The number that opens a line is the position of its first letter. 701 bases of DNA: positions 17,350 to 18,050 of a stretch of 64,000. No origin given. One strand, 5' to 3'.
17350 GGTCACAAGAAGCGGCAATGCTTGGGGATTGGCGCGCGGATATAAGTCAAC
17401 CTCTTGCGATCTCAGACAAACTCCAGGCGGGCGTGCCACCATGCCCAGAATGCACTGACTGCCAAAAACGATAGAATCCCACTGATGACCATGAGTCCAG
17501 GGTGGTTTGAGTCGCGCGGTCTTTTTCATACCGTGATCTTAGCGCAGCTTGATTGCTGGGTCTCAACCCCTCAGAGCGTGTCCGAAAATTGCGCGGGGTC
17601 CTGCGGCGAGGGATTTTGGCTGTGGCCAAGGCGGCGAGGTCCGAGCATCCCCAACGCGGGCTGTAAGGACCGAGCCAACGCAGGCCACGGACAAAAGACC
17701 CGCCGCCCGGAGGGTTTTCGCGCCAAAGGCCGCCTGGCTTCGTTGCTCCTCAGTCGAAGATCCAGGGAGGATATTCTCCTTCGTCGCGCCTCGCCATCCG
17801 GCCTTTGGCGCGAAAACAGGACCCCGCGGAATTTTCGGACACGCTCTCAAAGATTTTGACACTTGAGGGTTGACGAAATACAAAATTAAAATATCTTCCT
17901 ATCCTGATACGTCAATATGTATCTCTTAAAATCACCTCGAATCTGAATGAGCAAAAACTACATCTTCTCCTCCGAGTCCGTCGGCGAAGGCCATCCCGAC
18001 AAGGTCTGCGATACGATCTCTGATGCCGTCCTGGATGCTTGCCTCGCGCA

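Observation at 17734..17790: A conserved 57-nt core shared by three MITE families that have different termini and different inner inverted repeats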

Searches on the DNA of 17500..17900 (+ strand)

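Call 14: search_rna_families(source=window, start=17500, end=17900, threshold=evalue, max_evalue=10, show_alignments=3)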
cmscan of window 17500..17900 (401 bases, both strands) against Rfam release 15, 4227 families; matches with E-value up to 10: 2.
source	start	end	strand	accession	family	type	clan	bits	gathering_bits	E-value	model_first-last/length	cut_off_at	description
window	17714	17818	-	RF03240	MIR5534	Gene; miRNA;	-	23.1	79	0.042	1-102/102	no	MIR5534 microRNA precursor family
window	17743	17865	-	RF02691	BTH_s19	Gene; sRNA;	-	10.3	153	2.8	1-224/224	no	Burkholderia sRNA 19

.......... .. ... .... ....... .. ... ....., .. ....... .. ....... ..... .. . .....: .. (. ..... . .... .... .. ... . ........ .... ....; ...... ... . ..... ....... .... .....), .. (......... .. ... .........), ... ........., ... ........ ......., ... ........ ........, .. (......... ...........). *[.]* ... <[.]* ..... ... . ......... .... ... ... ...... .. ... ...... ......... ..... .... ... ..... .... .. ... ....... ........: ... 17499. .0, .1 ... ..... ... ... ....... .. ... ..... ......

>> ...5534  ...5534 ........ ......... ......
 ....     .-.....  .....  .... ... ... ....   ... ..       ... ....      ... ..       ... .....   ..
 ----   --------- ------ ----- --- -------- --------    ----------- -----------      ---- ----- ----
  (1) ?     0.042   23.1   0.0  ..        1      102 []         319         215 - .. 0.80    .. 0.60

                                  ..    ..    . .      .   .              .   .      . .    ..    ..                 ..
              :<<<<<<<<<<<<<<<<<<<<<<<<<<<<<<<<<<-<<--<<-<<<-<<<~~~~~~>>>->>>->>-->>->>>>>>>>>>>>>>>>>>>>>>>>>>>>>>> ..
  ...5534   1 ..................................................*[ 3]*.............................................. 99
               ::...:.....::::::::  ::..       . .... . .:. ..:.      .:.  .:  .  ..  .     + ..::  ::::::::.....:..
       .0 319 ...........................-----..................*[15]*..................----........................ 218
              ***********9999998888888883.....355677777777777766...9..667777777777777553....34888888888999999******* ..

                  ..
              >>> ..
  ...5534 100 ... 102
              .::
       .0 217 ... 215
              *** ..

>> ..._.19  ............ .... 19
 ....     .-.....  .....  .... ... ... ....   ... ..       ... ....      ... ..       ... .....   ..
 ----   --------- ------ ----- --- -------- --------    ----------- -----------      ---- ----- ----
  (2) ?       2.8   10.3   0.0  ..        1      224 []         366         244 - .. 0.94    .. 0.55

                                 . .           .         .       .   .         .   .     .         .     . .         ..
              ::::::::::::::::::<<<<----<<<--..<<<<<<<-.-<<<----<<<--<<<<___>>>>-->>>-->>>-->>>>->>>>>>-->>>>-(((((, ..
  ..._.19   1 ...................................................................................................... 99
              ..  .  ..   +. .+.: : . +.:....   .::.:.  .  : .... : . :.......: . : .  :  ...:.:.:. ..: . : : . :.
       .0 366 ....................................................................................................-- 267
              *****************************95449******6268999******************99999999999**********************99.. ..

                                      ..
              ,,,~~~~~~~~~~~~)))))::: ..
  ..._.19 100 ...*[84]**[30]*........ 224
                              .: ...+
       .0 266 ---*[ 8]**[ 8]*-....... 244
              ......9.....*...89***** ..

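Call 38: search_dna_similar(query=window:17569-17847:+, collection=plasmids, mode=distant, max_evalue=0.01)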
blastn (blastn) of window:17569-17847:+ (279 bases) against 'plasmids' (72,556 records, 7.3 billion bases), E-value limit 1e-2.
No match.
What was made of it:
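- Tried and rejected: BLAST of MITE-A against 72,556 plasmids: no match (call 38).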
